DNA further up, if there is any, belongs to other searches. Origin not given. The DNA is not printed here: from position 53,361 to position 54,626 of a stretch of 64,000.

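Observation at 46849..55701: Operon with four paralogous B12-binding radical SAM enzymes, a SAM methyltransferase and two GNAT/Fem-like acyltransferases: a candidate novel biosynthetic or modification cluster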

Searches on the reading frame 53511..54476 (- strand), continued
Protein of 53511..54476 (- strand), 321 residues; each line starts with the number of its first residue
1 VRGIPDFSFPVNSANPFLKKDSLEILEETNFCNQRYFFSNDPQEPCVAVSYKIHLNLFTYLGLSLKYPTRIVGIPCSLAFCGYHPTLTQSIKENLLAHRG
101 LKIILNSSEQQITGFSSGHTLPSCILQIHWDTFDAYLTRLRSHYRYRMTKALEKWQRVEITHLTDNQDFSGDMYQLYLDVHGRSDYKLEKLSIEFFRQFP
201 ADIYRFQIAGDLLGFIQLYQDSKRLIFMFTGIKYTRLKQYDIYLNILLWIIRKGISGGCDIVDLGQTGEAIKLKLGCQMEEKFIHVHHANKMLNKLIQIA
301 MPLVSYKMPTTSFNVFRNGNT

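Call 88: search_protein_families(library=ncbifam, proteins=[L167:8868-10004:+, L167:12154-13539:+], max_evalue=0.00001)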
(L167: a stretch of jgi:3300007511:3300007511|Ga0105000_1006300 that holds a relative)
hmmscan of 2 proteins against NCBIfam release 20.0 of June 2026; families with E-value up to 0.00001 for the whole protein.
L167:8868-10004:+ (378 aa): 5 families
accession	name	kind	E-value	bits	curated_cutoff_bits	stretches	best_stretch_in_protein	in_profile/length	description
TIGR01048.1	lysA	equivalog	2.2e-47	161.5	297.9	1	7-365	14-382/417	diaminopimelate decarboxylase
NF006515.0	PRK08961.1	equivalog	6.7e-40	136.8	802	1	7-375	493-856/861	bifunctional aspartate kinase/diaminopimelate decarboxylase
TIGR03099.1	dCO2ase_PEP1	hypoth_equivalog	2.2e-26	92.9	478.45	1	8-282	14-300/398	pyridoxal-dependent decarboxylase, exosortase A system-associated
TIGR01047.1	nspC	equivalog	1.2e-09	37.1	409.05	1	93-291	77-267/380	carboxynorspermidine decarboxylase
NF041039.1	FslC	exception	4.3e-06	25.8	500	1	173-374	192-400/418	rhizoferrin biosystnesis N-citrylornithine decarboxylase FslC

L167:12154-13539:+ (461 aa): 10 families
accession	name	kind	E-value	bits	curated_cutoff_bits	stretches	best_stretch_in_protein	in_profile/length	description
TIGR04367.1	HpnR_B12_rSAM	equivalog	8.4e-32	110.3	650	1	24-373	17-367/490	hopanoid C-3 methylase HpnR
TIGR03471.1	HpnJ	equivalog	2.2e-17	63.1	577.6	1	92-338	97-345/472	hopanoid biosynthesis associated radical SAM protein HpnJ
TIGR04479.1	bcpD_PhpK_rSAM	subfamily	2e-16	59.5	600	1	190-338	240-389/504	PhpK family radical SAM P-methyltransferase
NF040546.1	rSAM_CUAEP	equivalog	8.3e-13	47.8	500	1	91-357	76-341/468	CUAEP/CCAEP-tail radical SAM (seleno)protein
TIGR04072.2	rSAM_ladder_B12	equivalog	3.8e-11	42.3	360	1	184-335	173-326/443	lipid biosynthesis B12-binding/radical SAM protein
TIGR02026.1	BchE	equivalog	2.2e-10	40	481.35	1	182-339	184-346/497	magnesium-protoporphyrin IX monomethyl ester anaerobic oxidative cyclase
TIGR03975.1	rSAM_ocin_1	subfamily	2.6e-07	29.5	281.85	1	199-338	273-410/606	RiPP maturation radical SAM C-methyltransferase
TIGR04014.1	B12_SAM_MJ_0865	equivalog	7.8e-07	28.2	360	0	194-231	163-200/434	methyl-coenzyme M reductase glutamine C-methyltransferase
NF033070.1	rSAM_AprD4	equivalog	1.2e-06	27.7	500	1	111-339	122-347/456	AprD4 family radical SAM diol-dehydratase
TIGR04013.1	B12_SAM_MJ_1487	hypoth_equivalog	3.1e-06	26.3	251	1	65-227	44-187/382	TIGR04013 family B12-binding domain/radical SAM domain-containing protein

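Call 90: search_dna_similar(query=window:53511-54476:-, collection=plasmids, mode=protein, max_evalue=1e-10, max_rows=10)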
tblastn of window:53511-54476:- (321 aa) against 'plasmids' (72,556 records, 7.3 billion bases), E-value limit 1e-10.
Records with a match: 2; places in all: 2; records where one place covers at least 80% of the query: 1.
Best place of each record, by identity: <60% 2.
By first word of the organism name: Acetoanaerobium 1; Nostoc 1.
By predicted mobility (MOB-suite, as given by PLSDB): non-mobilizable 1; conjugative 1.
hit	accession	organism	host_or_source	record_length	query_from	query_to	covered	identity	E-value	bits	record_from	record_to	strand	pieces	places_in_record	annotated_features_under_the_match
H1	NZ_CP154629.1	Acetoanaerobium noterae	cell culture,Sludge of a digestion ...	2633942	29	317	90%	36.6%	7e-41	159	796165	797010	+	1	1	none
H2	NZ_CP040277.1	Nostoc sp. C052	Blasia pusilla,pure culture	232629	118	298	56%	26.1%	2e-12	75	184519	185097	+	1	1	GNAT family N-acetyltransferase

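Call 91: get_annotated_region(hit=H2, flank=12000)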
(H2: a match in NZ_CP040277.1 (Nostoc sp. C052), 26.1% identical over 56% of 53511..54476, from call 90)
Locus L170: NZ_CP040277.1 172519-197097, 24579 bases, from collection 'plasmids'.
description: Nostoc sp. C052 plasmid pC052_E, complete sequence
organism: Nostoc sp. C052 (NCBI taxid 2576902)
taxonomy: Bacteria; Cyanobacteriota; Cyanophyceae; Nostocales; Nostocaceae; Nostoc; Nostoc sp. C052
host: -; source: Blasia pusilla,pure culture; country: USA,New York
typing (MOB-suite, as given by PLSDB): conjugative; relaxase MOBP; mating-pair formation MPF_T
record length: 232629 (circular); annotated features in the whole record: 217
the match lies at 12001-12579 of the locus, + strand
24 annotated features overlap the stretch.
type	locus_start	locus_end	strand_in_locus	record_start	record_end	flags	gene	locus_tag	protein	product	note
CDS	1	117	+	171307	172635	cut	-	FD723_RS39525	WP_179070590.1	hypothetical protein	-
CDS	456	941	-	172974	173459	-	-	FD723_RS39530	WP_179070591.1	DUF2808 domain-containing protein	-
CDS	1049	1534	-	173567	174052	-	-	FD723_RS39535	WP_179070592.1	DUF2808 domain-containing protein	-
CDS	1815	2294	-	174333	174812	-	-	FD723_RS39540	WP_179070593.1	hypothetical protein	-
CDS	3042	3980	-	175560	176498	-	-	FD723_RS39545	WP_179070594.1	hypothetical protein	-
CDS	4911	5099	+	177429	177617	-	-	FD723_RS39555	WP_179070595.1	hypothetical protein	-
CDS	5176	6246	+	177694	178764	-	-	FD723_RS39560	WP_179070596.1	SDR family oxidoreductase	-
CDS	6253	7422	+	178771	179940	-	-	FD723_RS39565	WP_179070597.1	nitric oxide synthase oxygenase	-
CDS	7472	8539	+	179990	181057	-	-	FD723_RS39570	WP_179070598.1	SDR family oxidoreductase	-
CDS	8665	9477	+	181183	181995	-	-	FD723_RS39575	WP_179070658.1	fatty acid desaturase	GO:0006629 - lipid metabolic process [Evidence IEA]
CDS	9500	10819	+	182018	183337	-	-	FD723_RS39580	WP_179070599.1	aminotransferase class III-fold pyridoxal phosphate-dependent enzyme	-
CDS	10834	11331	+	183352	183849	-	-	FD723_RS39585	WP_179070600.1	SRPBCC family protein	-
CDS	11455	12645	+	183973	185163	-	-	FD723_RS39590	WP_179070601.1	GNAT family N-acetyltransferase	-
CDS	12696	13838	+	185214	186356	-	-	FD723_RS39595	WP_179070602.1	acyl-CoA/acyl-ACP dehydrogenase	-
CDS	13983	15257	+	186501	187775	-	-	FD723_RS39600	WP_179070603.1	glycosyltransferase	-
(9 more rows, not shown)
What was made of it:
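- A distant Fem-like gene on a Nostoc plasmid sits among desaturase, class III aminotransferase and DevBCA exporter genes (call 91).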

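Call 92: get_annotated_region(hit=H1, flank=10000)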
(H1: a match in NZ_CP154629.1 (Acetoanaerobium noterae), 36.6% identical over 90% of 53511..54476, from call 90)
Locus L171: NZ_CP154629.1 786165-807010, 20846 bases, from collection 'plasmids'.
description: Acetoanaerobium noterae strain DSL2 plasmid pTPELB2, complete sequence
organism: Acetoanaerobium noterae (NCBI taxid 745369)
taxonomy: Bacteria; Bacillota; Clostridia; Peptostreptococcales; Filifactoraceae; Acetoanaerobium; Acetoanaerobium noterae
host: -; source: cell culture,Sludge of a digestion tower of a wastewater treatment plant; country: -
typing (MOB-suite, as given by PLSDB): non-mobilizable
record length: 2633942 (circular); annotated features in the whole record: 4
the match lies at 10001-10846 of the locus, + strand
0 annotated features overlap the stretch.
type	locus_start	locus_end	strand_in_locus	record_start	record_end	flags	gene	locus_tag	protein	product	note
